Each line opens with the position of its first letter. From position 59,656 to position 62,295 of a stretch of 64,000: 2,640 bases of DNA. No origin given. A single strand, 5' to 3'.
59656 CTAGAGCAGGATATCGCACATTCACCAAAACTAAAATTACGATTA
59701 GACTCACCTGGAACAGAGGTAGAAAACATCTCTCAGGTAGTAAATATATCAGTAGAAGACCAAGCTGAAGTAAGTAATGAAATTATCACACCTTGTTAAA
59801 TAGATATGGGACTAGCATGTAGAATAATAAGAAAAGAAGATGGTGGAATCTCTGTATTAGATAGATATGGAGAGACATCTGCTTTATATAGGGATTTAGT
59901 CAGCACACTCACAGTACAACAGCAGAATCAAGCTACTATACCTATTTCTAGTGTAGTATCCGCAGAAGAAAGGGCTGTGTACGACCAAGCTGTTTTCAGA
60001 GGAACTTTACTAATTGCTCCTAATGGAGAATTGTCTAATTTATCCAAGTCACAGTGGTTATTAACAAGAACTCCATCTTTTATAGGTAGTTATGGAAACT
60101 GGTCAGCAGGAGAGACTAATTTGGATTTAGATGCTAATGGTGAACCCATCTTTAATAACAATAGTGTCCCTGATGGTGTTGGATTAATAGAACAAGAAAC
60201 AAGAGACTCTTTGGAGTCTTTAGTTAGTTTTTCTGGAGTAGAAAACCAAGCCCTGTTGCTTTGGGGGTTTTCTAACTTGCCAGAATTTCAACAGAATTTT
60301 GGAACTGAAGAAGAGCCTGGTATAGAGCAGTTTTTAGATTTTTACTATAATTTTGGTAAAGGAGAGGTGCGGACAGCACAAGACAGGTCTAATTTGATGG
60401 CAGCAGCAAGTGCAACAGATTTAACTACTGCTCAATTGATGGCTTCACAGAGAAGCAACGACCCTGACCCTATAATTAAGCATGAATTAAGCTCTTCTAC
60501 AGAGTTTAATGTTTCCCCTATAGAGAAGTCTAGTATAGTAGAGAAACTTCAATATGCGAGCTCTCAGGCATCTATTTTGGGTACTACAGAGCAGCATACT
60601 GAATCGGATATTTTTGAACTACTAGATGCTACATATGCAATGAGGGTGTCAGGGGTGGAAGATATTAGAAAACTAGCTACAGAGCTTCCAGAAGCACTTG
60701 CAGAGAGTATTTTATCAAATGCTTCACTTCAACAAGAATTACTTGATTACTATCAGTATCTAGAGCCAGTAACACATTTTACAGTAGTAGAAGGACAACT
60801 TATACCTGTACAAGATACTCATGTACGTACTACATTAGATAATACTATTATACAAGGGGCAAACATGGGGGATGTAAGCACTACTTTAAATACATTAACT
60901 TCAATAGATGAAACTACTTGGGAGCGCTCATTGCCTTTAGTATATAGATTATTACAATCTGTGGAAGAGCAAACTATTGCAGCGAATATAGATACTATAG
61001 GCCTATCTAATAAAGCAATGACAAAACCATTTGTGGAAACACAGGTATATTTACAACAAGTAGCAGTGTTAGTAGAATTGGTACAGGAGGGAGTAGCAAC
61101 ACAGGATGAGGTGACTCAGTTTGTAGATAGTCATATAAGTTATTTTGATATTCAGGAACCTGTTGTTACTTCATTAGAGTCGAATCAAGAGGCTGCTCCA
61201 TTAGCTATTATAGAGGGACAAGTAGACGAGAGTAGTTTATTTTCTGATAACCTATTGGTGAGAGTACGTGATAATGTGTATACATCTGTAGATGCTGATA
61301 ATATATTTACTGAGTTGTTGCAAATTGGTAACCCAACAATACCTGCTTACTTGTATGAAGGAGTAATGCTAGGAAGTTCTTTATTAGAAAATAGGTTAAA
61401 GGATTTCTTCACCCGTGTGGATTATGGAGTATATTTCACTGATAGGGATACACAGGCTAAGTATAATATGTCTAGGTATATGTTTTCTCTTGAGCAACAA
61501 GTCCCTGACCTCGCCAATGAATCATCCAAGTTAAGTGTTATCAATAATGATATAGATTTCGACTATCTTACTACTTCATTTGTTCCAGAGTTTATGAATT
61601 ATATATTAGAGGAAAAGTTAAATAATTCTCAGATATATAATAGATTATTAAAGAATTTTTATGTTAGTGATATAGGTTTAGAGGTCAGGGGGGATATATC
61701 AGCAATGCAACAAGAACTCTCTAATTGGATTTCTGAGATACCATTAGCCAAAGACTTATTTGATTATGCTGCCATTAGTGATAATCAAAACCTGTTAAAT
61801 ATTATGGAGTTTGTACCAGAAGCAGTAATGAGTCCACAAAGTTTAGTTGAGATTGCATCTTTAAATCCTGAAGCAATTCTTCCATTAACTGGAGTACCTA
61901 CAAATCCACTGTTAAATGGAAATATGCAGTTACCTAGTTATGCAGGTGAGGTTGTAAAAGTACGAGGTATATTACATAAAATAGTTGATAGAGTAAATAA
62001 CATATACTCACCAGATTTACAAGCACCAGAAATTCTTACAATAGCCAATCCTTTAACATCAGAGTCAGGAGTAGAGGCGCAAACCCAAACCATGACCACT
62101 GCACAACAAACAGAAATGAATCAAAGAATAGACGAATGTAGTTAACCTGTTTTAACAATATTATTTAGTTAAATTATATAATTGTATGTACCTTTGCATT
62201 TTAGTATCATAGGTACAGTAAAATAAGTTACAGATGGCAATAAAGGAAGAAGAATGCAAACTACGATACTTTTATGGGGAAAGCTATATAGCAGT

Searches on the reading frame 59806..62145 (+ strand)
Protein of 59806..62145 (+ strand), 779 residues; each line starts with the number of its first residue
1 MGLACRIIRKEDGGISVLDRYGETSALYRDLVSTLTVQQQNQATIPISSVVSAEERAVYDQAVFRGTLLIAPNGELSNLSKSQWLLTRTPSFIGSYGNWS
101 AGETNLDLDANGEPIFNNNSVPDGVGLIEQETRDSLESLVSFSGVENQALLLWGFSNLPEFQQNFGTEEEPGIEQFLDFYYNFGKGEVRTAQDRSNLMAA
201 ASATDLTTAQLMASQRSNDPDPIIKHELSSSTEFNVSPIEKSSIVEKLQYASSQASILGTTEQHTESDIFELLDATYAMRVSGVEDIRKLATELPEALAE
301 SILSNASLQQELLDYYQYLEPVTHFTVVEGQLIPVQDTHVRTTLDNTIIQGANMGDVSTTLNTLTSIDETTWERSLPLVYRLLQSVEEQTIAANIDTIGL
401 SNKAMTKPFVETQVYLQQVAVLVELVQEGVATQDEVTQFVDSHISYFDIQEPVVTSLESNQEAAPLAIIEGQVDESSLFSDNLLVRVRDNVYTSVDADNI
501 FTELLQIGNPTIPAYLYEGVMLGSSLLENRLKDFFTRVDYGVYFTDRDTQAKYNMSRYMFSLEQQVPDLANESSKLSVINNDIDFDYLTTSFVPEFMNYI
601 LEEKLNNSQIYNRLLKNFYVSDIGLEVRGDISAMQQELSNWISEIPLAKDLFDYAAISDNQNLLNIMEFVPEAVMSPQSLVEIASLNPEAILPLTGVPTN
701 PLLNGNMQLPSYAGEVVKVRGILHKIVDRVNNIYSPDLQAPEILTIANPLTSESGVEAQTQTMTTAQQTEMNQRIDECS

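Call 13: search_protein_families(library=phrogs, proteins=[window:59806-62145:+], max_evalue=0.001)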
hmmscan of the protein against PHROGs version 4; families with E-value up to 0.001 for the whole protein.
window:59806-62145:+ (779 aa): 1 family
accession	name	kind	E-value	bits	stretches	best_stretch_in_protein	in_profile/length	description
phrog_30335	-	unknown function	0.00092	17.3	0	67-114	1836-1885/2900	-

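Call 83: search_protein_families(library=pfam, proteins=[window:59806-62145:+], max_evalue=0.001)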
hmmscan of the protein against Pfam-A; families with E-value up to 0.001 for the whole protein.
window:59806-62145:+ (779 aa): 0 families
